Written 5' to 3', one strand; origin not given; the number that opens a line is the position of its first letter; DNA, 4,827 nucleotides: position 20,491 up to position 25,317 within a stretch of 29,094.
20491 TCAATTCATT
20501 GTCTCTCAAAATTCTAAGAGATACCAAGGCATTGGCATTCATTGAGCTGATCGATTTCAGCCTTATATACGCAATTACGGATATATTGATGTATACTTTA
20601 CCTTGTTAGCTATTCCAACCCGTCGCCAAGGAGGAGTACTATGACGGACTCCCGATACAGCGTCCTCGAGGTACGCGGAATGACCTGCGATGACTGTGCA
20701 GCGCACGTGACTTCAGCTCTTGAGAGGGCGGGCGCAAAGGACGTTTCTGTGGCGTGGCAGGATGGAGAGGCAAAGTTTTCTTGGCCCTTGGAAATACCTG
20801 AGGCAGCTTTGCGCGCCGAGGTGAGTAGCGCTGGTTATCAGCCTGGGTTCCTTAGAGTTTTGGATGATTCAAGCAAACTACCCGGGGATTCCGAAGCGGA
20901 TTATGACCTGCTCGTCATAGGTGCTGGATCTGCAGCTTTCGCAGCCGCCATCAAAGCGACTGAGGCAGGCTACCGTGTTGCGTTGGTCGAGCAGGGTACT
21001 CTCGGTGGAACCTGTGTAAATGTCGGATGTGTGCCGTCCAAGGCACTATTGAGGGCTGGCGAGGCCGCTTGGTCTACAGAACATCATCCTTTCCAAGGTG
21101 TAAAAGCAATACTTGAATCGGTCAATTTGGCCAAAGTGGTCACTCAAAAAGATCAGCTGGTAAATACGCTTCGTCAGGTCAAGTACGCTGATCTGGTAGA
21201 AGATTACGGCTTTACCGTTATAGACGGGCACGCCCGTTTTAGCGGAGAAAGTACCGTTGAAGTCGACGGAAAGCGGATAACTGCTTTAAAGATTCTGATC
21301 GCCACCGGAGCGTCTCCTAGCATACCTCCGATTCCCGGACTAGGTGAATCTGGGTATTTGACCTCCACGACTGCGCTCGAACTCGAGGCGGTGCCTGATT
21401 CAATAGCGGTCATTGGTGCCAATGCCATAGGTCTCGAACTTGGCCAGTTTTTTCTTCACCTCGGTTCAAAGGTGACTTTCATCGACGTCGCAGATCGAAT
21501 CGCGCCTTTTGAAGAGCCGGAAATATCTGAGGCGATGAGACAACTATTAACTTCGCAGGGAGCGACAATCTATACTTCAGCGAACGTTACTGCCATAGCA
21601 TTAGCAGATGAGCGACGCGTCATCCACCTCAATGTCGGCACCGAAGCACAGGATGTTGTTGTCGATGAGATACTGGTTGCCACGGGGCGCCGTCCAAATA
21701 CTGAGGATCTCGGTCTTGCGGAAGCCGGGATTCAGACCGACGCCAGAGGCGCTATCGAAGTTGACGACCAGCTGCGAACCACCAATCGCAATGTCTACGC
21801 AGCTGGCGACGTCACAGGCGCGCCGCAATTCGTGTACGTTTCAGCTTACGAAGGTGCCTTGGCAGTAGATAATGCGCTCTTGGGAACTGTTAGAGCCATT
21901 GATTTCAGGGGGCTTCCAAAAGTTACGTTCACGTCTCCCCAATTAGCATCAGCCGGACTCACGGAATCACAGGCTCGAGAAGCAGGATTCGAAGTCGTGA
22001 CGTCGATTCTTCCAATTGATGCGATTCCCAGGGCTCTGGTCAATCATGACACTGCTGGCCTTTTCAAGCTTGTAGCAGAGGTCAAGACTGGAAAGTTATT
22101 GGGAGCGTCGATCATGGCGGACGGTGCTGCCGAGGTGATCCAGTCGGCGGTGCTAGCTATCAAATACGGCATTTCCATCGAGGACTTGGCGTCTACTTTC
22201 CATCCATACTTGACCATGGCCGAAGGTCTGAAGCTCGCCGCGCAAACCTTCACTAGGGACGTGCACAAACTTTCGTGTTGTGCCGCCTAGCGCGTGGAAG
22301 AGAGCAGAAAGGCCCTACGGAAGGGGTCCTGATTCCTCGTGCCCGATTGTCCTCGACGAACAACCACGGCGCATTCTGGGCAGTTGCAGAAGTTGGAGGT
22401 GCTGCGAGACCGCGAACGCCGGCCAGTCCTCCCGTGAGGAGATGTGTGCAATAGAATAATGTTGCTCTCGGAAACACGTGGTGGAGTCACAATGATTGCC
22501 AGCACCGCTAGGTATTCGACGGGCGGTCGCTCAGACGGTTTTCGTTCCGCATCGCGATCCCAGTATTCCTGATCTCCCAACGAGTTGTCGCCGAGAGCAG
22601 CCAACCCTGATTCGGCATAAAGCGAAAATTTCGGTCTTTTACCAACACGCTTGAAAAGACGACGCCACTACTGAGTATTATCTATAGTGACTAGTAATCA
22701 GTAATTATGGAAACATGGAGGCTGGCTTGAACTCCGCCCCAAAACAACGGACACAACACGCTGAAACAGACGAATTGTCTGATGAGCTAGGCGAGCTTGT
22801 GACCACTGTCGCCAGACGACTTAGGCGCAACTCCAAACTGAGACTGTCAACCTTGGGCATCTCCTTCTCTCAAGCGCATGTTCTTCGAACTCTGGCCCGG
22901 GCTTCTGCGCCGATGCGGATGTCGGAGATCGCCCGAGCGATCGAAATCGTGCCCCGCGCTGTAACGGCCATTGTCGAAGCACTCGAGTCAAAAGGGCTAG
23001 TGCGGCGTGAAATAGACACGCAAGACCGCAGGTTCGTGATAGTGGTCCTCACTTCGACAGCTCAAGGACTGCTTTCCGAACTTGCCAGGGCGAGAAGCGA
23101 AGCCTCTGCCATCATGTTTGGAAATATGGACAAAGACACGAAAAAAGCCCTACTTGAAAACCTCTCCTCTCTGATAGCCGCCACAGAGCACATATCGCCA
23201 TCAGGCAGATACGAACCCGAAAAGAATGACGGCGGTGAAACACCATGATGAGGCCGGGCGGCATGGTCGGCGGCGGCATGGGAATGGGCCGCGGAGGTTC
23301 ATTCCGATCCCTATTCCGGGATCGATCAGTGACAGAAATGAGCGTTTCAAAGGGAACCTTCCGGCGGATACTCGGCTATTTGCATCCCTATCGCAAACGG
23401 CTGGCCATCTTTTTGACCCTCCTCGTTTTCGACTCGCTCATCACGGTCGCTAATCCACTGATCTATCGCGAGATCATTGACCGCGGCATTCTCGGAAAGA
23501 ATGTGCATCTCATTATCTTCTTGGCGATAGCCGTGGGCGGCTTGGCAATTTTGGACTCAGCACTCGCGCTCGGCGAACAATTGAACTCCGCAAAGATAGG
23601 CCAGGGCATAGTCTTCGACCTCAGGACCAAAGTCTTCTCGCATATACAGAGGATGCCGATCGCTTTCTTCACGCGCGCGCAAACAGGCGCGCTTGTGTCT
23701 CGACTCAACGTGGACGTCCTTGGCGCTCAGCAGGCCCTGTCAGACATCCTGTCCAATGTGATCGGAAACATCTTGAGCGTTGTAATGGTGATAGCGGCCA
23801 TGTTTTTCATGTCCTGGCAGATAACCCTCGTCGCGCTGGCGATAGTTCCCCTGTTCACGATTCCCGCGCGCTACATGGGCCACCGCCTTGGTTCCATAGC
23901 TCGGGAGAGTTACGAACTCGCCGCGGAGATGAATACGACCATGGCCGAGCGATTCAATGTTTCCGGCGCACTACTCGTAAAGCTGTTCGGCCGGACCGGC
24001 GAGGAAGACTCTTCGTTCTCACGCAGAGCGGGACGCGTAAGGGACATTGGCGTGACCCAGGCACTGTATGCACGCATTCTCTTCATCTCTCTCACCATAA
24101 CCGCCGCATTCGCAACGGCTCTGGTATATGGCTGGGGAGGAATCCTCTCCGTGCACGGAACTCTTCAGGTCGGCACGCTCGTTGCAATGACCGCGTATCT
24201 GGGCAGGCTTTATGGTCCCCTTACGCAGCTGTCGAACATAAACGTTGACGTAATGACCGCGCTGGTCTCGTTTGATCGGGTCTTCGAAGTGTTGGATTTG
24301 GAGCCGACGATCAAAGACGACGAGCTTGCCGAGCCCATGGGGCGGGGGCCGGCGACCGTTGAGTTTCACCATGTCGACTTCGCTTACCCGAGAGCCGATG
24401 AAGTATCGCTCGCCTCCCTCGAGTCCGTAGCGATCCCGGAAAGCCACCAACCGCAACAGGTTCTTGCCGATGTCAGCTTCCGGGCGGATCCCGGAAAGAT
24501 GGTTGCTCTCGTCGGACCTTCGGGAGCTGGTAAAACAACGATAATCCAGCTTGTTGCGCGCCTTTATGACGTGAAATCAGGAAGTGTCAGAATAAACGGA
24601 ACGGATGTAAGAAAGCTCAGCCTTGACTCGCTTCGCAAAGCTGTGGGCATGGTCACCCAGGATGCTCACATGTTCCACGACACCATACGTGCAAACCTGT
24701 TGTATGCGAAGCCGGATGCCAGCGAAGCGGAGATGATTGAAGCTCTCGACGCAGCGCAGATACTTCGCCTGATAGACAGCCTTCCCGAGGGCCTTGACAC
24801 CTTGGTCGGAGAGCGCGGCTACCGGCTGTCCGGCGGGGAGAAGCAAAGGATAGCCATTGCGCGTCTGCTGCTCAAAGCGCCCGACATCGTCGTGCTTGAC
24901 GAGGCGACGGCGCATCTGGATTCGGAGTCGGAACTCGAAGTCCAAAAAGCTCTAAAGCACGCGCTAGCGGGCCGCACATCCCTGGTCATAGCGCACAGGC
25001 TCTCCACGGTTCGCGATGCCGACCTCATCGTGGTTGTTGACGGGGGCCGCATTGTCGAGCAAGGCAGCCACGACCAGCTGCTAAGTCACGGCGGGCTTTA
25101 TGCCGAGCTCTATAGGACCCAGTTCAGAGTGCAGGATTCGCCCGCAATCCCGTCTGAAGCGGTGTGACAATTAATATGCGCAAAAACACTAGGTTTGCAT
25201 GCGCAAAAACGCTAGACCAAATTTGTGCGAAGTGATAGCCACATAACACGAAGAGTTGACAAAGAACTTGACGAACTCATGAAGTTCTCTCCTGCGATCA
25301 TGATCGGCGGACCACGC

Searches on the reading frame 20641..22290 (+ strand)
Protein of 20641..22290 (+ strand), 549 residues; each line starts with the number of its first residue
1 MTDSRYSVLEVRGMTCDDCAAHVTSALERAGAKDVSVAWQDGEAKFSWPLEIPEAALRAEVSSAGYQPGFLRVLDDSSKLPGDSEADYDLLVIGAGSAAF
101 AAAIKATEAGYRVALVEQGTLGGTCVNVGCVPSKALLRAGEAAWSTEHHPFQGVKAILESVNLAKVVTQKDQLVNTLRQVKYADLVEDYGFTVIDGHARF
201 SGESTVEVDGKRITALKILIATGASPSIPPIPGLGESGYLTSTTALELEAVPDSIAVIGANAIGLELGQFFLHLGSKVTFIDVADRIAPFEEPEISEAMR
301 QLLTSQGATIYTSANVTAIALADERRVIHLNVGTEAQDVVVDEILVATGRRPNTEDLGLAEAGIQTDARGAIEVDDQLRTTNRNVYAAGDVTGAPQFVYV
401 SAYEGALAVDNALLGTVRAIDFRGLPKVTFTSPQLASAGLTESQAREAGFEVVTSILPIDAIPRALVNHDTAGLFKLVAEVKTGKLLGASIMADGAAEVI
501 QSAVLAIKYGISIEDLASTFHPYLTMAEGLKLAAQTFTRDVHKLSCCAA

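Call 4: search_protein_families(library=pfam, proteins=[window:20641-22290:+])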
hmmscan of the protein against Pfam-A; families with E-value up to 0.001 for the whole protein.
window:20641-22290:+ (549 aa): 10 families
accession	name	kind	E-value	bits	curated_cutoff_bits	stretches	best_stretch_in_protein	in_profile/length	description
PF07992.20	Pyr_redox_2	-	2.4e-66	224.6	26.1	1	88-405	1-291/291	Pyridine nucleotide-disulphide oxidoreductase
PF02852.28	Pyr_redox_dim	-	1.2e-31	109.6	25.3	1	426-533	2-109/110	Pyridine nucleotide-disulphide oxidoreductase, dimerisation domain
PF00070.33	Pyr_redox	-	9.4e-17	61.8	22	1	255-327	2-74/82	Pyridine nucleotide-disulphide oxidoreductase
PF13738.12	Pyr_redox_3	-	1.5e-13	51.1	30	1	91-389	1-305/305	Pyridine nucleotide-disulphide oxidoreductase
PF12831.13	FAD_oxidored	-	2.5e-08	34.1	27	1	89-135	1-48/416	FAD dependent oxidoreductase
PF00403.32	HMA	-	2.2e-07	31.6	24.8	1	9-67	2-62/62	Heavy-metal-associated domain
PF00890.30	FAD_binding_2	-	1e-06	28.7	20.4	1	89-125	1-38/414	FAD binding domain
PF01134.28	GIDA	-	2.7e-06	27.2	22.1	1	89-141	1-51/391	Glucose inhibited division protein A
PF01266.30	DAO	-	3.1e-05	24.1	27.9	0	89-124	1-38/353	FAD dependent oxidoreductase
PF03486.20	HI0933_like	-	3.1e-05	24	50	0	89-120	2-33/244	HI0933-like protein Rossmann domain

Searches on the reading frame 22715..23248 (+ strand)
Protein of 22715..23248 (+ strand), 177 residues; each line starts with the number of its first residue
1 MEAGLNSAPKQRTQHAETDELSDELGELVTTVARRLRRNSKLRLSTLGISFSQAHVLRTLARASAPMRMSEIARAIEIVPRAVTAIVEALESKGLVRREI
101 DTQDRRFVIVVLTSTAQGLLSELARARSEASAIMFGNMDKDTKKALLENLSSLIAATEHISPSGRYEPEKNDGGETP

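Call 4: search_protein_families(library=pfam, proteins=[window:22715-23248:+])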
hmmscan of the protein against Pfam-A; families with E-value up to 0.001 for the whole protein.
window:22715-23248:+ (177 aa): 8 families
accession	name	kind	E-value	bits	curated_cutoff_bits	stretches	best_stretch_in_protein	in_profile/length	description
PF01047.28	MarR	-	9.9e-13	48.2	24.6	1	51-106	3-57/59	MarR family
PF12802.13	MarR_2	-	1.8e-10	41.3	27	1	47-106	1-60/61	MarR family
PF01978.25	TrmB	-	4.7e-06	26.8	25.6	1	44-101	1-57/68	Sugar-specific transcriptional regulator TrmB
PF13463.12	HTH_27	-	1.1e-05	26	22.2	1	52-113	4-65/68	Winged helix DNA-binding domain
PF13412.12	HTH_24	-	7.4e-05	22.7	21.9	0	64-97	15-48/48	Winged helix-turn-helix DNA-binding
PF22381.2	Staph_reg_Sar_Rot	-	7.5e-05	23.2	27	1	44-122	7-84/85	Transcriptional regulator SarA/Rot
PF09339.16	HTH_IclR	-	0.00034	20.8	22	1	55-98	7-50/52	IclR helix-turn-helix domain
PF08100.18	Dimerisation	-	0.00061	20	25.6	1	55-107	29-81/93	O-methyltransferase dimerisation domain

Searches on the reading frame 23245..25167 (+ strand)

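Call 4: search_protein_families(library=pfam, proteins=[window:23245-25167:+])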
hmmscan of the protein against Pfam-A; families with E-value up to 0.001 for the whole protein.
window:23245-25167:+ (640 aa): 7 families
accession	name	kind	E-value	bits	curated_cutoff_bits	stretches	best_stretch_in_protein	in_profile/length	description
PF00664.28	ABC_membrane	-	2.2e-38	133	28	1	54-326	2-274/274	ABC transporter transmembrane region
PF00005.33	ABC_tran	-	1.7e-32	113.3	25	1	407-556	1-137/137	ABC transporter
PF02463.25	SMC_N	-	1.8e-07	31.3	40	1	439-598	102-211/220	RecF/RecN/SMC N terminal domain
PF00004.35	AAA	-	1.4e-05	26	21.2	1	421-579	2-97/131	ATPase family associated with various cellular activities (AAA)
PF13604.12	AAA_30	-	2.1e-05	24.8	27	1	404-554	5-97/191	AAA domain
PF06414.18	Zeta_toxin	-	9.6e-05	22.3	22.3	1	418-459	17-58/199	Zeta toxin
PF13401.12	AAA_22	-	0.0003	21.6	27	0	418-482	6-33/130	AAA domain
